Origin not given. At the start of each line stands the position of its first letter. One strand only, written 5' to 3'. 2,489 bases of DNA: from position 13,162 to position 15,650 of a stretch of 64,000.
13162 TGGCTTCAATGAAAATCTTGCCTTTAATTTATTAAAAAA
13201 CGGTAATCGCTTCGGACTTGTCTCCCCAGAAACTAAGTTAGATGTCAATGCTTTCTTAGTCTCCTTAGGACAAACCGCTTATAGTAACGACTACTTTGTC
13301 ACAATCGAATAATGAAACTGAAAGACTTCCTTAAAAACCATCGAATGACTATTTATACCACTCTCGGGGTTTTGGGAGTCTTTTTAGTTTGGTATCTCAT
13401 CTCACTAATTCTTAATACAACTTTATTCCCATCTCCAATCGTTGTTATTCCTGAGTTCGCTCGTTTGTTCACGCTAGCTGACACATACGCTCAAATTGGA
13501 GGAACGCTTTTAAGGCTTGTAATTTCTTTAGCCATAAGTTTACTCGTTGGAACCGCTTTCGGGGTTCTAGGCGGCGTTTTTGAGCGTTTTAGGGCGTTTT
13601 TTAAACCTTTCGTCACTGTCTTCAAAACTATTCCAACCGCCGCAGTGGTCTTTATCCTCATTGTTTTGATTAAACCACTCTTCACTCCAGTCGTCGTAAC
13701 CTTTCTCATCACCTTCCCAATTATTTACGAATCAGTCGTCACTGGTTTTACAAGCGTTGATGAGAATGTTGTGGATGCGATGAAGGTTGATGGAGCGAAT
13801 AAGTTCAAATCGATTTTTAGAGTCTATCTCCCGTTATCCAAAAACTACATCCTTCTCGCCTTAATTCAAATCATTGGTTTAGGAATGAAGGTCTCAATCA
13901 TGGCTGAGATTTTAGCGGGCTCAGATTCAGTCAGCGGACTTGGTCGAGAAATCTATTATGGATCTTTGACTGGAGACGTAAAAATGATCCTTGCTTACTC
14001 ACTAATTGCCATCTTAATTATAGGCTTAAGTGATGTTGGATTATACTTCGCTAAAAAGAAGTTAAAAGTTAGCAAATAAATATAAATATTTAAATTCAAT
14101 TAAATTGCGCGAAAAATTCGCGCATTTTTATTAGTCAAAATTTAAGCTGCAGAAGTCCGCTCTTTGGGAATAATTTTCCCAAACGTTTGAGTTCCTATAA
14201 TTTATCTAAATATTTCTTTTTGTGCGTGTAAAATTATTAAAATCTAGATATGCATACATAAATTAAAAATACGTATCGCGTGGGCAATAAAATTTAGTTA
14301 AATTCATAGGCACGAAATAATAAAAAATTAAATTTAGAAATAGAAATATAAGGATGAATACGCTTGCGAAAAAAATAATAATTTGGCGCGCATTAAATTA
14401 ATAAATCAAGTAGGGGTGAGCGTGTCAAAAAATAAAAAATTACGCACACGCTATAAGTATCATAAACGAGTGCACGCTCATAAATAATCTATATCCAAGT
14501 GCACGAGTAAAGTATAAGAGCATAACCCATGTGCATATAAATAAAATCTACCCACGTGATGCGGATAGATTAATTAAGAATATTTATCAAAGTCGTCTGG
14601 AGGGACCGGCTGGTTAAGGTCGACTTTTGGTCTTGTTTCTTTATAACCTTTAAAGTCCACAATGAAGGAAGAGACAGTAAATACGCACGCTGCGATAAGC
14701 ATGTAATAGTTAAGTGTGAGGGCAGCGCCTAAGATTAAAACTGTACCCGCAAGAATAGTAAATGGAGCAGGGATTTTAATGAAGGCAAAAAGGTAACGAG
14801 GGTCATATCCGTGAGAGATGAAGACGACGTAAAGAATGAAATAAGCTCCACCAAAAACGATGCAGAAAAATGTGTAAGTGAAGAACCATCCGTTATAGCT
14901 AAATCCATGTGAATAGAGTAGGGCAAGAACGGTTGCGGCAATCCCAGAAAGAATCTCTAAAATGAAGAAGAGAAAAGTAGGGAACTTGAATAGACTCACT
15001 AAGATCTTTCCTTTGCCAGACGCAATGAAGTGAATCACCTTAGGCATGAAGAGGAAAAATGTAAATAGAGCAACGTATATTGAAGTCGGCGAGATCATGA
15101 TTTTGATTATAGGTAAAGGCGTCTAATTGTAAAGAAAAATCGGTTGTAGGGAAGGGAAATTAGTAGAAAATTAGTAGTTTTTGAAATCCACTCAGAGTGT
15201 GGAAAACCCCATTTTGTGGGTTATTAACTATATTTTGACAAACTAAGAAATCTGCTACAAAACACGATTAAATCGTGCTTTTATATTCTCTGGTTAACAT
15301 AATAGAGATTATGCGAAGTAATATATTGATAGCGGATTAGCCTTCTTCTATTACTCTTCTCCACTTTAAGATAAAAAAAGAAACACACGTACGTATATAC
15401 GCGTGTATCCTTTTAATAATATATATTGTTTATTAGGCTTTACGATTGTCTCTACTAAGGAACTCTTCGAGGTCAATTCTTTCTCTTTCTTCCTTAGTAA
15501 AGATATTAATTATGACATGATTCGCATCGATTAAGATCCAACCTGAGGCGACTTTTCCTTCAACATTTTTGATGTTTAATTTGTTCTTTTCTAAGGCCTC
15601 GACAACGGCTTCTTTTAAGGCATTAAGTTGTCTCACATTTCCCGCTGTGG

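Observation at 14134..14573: A 440-bp convergent intergenic region filled with a degenerate, roughly 27-bp periodic array (iteron-like, not CRISPR)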

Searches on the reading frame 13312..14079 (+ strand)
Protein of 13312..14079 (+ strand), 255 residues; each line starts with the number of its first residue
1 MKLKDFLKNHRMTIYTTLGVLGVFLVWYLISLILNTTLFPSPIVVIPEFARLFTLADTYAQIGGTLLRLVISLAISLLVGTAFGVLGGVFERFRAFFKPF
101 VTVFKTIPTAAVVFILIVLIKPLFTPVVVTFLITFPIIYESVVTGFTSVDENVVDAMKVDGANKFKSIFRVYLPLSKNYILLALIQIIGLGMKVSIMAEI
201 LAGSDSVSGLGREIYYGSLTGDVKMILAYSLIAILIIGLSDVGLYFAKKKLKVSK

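Call 7: search_protein_families(library=pfam, proteins=[window:13312-14079:+])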
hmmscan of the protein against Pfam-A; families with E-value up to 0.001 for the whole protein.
window:13312-14079:+ (255 aa): 1 family
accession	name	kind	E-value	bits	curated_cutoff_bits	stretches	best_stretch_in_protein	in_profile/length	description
PF00528.27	BPD_transp_1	-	2.8e-18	66.7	26.4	1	80-240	1-167/184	Binding-protein-dependent transport system inner membrane component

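Call 27: find_homologous_proteins(query=window:13312-14079:+, max_evalue=1e-40)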
Query window:13312-14079:+ (255 aa): 74 proteins with E <= 1e-40 among 4769 candidates.
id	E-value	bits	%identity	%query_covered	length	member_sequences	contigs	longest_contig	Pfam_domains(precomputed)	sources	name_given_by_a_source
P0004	1.2e-148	511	99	100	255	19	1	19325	PF00528.28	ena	-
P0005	2.7e-141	487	93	100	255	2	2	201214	PF00528.28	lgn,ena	-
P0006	1.5e-110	387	73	100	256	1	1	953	PF00528.28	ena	-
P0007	5.4e-109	382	73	100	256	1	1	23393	PF00528.28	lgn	-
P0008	7.2e-93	329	63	97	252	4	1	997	PF00528.28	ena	-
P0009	2.2e-92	327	64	97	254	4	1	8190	PF00528.28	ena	-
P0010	1.4e-87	312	60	99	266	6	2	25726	PF00528.28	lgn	-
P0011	6.7e-87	309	59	96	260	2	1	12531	PF00528.28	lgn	-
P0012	2.8e-86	307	58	98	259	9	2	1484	PF00528.28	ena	-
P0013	1.7e-85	305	59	100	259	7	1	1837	PF00528.28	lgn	-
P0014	3.5e-85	304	57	96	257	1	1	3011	PF00528.28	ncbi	-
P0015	6.4e-85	303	58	100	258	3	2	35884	PF00528.28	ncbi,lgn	-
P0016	8.7e-85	302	55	98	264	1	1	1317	PF00528.28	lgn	-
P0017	4.5e-84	300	58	99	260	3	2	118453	PF00528.28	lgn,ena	-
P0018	4.7e-84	300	54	96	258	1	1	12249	PF00528.28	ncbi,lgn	-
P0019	7.1e-84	299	59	93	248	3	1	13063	PF00528.28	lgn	-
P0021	2.9e-83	297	58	98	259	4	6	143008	PF00528.28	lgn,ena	-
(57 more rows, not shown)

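Call 28: find_encoding_contigs(protein=P0010, flank=4000, max_places=2)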
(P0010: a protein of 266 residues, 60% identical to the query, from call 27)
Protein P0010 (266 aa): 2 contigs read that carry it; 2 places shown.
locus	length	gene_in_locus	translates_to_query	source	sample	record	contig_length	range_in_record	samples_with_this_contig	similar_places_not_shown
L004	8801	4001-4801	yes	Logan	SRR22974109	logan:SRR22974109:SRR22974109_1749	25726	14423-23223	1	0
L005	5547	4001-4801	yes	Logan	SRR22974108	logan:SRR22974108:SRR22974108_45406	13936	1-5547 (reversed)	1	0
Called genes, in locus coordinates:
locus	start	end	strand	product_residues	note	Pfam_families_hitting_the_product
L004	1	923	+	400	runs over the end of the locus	PF00817:IMS, PF11798:IMS_HHH (weak), PF11799:IMS_C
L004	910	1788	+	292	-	PF02899:Phage_int_SAM_1, PF13495:Phage_int_SAM_4 (weak), PF00589:Phage_integrase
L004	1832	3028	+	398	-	PF01676:Metalloenzyme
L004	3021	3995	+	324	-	-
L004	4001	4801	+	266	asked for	PF00528:BPD_transp_1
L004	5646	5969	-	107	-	PF02410:RsfS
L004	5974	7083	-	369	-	PF01467:CTP_transf_like, PF08668:HDOD, PF01966:HD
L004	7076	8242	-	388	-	PF01926:MMR_HSR1 (faint), PF21516:YqeH-like_C (weak)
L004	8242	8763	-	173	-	PF09419:PGP_phosphatase, PF13419:HAD_2, PF00702:Hydrolase, PF13242:Hydrolase_like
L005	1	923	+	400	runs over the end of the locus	PF00817:IMS, PF11798:IMS_HHH (weak), PF11799:IMS_C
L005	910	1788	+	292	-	PF02899:Phage_int_SAM_1, PF13495:Phage_int_SAM_4 (weak), PF00589:Phage_integrase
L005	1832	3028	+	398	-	PF01676:Metalloenzyme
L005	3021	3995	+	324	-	-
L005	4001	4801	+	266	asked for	PF00528:BPD_transp_1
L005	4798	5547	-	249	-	?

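Call 29: find_encoding_contigs(protein=P0017, flank=4000, max_places=2)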
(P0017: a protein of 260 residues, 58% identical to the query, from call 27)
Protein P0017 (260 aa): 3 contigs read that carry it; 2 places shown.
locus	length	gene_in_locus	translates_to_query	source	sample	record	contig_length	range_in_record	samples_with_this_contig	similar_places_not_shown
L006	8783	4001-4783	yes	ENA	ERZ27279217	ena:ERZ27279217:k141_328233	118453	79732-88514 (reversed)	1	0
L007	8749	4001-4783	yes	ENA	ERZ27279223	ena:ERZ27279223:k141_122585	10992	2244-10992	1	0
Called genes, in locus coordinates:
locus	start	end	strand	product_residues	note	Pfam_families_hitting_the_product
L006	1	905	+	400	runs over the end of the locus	PF00817:IMS, PF11798:IMS_HHH, PF11799:IMS_C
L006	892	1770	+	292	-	PF02899:Phage_int_SAM_1, PF00589:Phage_integrase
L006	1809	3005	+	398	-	PF01676:Metalloenzyme, PF00884:Sulfatase (faint)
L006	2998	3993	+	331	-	-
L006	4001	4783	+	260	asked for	PF00528:BPD_transp_1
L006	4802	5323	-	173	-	-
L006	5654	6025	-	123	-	PF02410:RsfS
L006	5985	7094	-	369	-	PF01467:CTP_transf_like, PF08668:HDOD (weak), PF01966:HD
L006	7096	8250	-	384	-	PF21516:YqeH-like_C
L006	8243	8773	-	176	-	PF09419:PGP_phosphatase (weak), PF13419:HAD_2, PF00702:Hydrolase, PF13242:Hydrolase_like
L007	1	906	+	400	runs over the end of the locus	PF00817:IMS, PF11798:IMS_HHH, PF11799:IMS_C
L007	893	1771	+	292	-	PF02899:Phage_int_SAM_1, PF00589:Phage_integrase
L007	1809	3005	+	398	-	PF01676:Metalloenzyme, PF00884:Sulfatase (faint)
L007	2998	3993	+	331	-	-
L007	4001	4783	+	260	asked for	PF00528:BPD_transp_1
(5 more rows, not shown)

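Call 30: find_encoding_contigs(protein=P0021, flank=4000, max_places=2)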
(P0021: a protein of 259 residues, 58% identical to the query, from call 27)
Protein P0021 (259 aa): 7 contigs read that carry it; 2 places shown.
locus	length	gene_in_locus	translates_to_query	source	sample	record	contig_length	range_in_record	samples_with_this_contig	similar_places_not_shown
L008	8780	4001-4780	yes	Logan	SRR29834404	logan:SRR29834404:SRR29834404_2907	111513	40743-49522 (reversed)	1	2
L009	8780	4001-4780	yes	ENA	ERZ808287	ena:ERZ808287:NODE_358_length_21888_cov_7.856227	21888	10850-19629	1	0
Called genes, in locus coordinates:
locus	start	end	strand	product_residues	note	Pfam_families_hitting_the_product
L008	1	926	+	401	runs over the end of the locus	PF00817:IMS, PF11798:IMS_HHH, PF11799:IMS_C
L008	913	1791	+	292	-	PF02899:Phage_int_SAM_1, PF00589:Phage_integrase, PF22823:MrpR_C_cat (faint)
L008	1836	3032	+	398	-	PF01676:Metalloenzyme, PF00884:Sulfatase (faint)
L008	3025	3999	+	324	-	-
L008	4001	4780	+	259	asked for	PF00528:BPD_transp_1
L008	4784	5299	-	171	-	-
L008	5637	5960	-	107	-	PF02410:RsfS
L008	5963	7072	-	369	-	PF01467:CTP_transf_like, PF08668:HDOD, PF01966:HD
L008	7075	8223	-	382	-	PF03193:RsgA_GTPase (weak), PF21516:YqeH-like_C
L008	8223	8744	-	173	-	PF09419:PGP_phosphatase (weak), PF13419:HAD_2 (weak), PF00702:Hydrolase (weak), PF13344:Hydrolase_6 (weak), PF13242:Hydrolase_like (weak)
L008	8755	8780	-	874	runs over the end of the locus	PF00521:DNA_topoisoIV, PF03989:DNA_gyraseA_C (weak)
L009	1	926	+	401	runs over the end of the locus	PF00817:IMS, PF11798:IMS_HHH, PF11799:IMS_C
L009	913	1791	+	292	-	PF02899:Phage_int_SAM_1, PF00589:Phage_integrase, PF22823:MrpR_C_cat (faint)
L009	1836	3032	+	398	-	PF01676:Metalloenzyme, PF00884:Sulfatase (faint)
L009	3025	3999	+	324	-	-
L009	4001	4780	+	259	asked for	PF00528:BPD_transp_1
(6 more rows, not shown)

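Call 37: find_encoding_contigs(protein=P0005, flank=4000, max_places=3)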
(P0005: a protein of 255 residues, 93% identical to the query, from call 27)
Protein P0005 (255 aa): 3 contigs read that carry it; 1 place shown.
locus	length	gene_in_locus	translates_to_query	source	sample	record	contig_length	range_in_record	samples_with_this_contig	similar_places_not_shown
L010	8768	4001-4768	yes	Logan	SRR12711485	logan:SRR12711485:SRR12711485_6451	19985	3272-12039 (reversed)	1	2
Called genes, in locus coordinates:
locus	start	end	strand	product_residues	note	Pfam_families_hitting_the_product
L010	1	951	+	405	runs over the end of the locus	PF00817:IMS, PF11798:IMS_HHH (weak), PF11799:IMS_C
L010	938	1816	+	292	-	PF02899:Phage_int_SAM_1, PF00589:Phage_integrase, PF22823:MrpR_C_cat (weak)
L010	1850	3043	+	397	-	PF01676:Metalloenzyme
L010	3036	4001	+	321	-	-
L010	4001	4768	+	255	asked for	PF00528:BPD_transp_1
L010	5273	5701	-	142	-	-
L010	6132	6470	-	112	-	PF02410:RsfS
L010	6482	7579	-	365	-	PF01467:CTP_transf_like, PF08668:HDOD (weak), PF01966:HD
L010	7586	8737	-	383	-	PF21516:YqeH-like_C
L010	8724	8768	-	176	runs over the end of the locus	PF09419:PGP_phosphatase (weak), PF00702:Hydrolase, PF13419:HAD_2, PF13242:Hydrolase_like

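Call 38: find_encoding_contigs(protein=P0009, flank=4000, max_places=2)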
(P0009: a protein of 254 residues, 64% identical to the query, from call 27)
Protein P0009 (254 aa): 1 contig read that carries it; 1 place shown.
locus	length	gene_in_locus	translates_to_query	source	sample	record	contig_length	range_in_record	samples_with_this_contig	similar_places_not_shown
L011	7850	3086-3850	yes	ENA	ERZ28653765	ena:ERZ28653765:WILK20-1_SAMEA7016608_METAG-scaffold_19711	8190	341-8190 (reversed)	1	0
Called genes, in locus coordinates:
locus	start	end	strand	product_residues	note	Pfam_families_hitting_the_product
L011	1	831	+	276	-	?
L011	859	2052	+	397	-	PF01676:Metalloenzyme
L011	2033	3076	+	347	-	-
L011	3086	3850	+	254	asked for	PF00528:BPD_transp_1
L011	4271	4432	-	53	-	-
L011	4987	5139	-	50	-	-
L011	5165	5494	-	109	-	PF02410:RsfS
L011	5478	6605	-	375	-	PF01467:CTP_transf_like, PF08668:HDOD, PF01966:HD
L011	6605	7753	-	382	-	PF21516:YqeH-like_C (weak)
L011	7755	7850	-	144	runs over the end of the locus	?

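Call 58: find_encoding_contigs(protein=P0011, flank=2500, max_places=1)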
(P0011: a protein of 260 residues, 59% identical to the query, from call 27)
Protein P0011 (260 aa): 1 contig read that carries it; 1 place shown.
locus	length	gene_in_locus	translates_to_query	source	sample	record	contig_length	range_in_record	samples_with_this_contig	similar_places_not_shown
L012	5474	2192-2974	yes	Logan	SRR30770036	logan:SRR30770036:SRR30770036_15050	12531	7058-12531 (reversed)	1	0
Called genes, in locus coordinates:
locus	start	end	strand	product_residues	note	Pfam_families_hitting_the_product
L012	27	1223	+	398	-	PF01676:Metalloenzyme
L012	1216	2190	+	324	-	-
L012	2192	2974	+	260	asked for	PF00528:BPD_transp_1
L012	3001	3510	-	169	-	-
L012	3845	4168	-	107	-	PF02410:RsfS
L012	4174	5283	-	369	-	PF01467:CTP_transf_like, PF08668:HDOD (weak), PF01966:HD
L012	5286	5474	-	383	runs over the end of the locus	PF01926:MMR_HSR1 (faint), PF21516:YqeH-like_C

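Call 59: find_encoding_contigs(protein=P0019, flank=2500, max_places=1)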
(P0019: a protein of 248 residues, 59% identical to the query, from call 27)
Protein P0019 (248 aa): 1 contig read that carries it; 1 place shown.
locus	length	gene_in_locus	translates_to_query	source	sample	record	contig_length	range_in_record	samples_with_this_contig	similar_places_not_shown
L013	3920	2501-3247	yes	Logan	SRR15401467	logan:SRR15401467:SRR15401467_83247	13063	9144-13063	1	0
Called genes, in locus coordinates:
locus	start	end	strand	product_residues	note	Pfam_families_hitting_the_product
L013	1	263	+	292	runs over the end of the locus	PF02899:Phage_int_SAM_1, PF00589:Phage_integrase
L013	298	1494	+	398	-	PF01676:Metalloenzyme, PF00884:Sulfatase (faint)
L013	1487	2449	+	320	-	-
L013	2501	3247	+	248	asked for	PF00528:BPD_transp_1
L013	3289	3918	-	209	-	?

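Call 60: find_encoding_contigs(protein=P0015, flank=2500, max_places=1)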
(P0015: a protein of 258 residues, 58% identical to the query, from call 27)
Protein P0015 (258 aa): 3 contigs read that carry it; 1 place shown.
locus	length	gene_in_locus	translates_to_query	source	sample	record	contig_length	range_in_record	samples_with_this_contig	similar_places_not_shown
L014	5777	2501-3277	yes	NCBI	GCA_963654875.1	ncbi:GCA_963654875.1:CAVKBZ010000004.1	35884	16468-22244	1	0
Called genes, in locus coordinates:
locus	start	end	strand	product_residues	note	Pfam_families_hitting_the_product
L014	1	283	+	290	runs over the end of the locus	PF02899:Phage_int_SAM_1, PF13495:Phage_int_SAM_4 (weak), PF00589:Phage_integrase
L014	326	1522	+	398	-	PF01676:Metalloenzyme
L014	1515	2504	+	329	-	-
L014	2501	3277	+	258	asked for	PF00528:BPD_transp_1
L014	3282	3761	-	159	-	-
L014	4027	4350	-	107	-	PF02410:RsfS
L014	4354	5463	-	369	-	PF01467:CTP_transf_like, PF08668:HDOD (weak), PF01966:HD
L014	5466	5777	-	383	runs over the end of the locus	PF21516:YqeH-like_C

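Call 73: search_protein_families(library=ncbifam, proteins=[window:13312-14079:+], max_evalue=0.00001)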
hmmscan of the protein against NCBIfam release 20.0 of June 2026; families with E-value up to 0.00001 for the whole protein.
window:13312-14079:+ (255 aa): 6 families
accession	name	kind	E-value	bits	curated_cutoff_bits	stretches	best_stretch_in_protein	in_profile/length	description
NF040733.1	ABC_perm_U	equivalog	2.6e-16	59.9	295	1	9-251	4-245/251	ABC transporter permease subunit SaoP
NF007545.0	PRK10160.1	equivalog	4.6e-09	36.1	342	1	17-239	30-256/275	taurine ABC transporter permease TauC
TIGR03416.1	ABC_choXWV_perm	equivalog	6e-08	32.5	363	1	29-232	51-255/267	choline ABC transporter permease subunit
TIGR01183.1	ntrB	equivalog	1.2e-07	31.6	209.05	1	58-239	15-193/202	nitrate ABC transporter permease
NF008196.0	PRK10952.1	equivalog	6.1e-07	28.6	439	1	64-228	148-307/356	glycine betaine/L-proline ABC transporter permease ProW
NF008470.0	PRK11365.1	equivalog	3.3e-06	26.7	347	1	20-223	18-223/263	aliphatic sulfonate ABC transporter permease SsuC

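Call 77: find_encoding_contigs(protein=P0004, flank=2500, max_places=3)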
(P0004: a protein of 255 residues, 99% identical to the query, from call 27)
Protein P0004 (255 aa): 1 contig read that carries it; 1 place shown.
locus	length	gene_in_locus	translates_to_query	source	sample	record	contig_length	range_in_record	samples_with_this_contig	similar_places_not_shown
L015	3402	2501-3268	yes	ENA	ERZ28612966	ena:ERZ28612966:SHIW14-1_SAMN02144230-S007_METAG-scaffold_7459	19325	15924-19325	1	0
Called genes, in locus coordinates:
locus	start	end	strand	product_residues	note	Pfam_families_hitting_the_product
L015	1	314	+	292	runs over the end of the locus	PF02899:Phage_int_SAM_1, PF00589:Phage_integrase, PF22823:MrpR_C_cat (weak)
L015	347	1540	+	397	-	PF01676:Metalloenzyme, PF00884:Sulfatase (faint)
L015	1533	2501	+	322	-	-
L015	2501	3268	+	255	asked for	PF00528:BPD_transp_1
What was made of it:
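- Tried and rejected: The contig for L015 ends 134 bp after the permease stop, so it gave no third close sequence to polarise substitutions (call 77).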

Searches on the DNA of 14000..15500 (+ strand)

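Call 34: search_rna_families(source=window, start=14000, end=15500, threshold=evalue, max_evalue=5)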
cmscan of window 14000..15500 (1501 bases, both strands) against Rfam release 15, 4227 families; matches with E-value up to 5: 9.
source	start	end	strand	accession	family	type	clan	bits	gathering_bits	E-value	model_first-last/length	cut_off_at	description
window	14074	14130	+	RF02702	AgvB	Gene; sRNA;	-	25.3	56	0.036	1-62/62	no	Anti GcvB sRNA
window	14098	14132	+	RF04026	mir-8499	Gene; miRNA;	-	19.4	100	1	22-56/77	no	mir-8499 microRNA precursor family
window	15371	15498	-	RF02363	Yfr11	Gene; sRNA;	-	19.3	44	4.6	1-144/144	no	Cyanobacterial functional RNA 11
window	15193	15286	+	RF00513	Trp_leader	Cis-reg; leader;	-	18.8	41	0.91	1-100/100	no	Tryptophan operon leader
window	14081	14147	-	RF04026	mir-8499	Gene; miRNA;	-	18.7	100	1.6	1-77/77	no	mir-8499 microRNA precursor family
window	15245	15426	-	RF02731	JA03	Gene; sRNA;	-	16.2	44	0.87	1-274/274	no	Aggregatibacter sRNA JA03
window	15351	15499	-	RF01295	SCARNA7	Gene; snRNA; snoRNA; scaRNA;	-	15.1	65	0.4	1-330/330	no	Small Cajal body-specific RNA 7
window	14850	14964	-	RF01956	NEAT1_2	Gene; lncRNA;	-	15.1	60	2.7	1-116/116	no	Nuclear enriched abundant transcript 1 conserved region 2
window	14178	14210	-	RF02126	GHRLOS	Gene; lncRNA;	-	14.7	48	1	38-70/70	no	Ghrelin opposite strand RNA conserved region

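Call 66: search_dna_similar(query=window:14134-14573:+, collection=plasmids, mode=distant, max_evalue=0.01, max_rows=10)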
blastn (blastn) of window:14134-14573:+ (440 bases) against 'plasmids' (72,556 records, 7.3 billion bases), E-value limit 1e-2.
No match.

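Call 67: search_dna_similar(query=window:14134-14573:+, collection=phages, mode=distant, max_evalue=0.01, max_rows=10)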
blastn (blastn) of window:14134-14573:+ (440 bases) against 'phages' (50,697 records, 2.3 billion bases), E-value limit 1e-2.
No match.
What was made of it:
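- On Iterons of a plasmid/phage/chromosomal origin: No blastn match (word 11, E <= 0.01) in 72,556 plasmid or 50,697 phage records (calls 66, 67).
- There is no match to the plasmid or phage collections (calls 66-67).
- Tried and rejected: None was found (calls 66-67).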
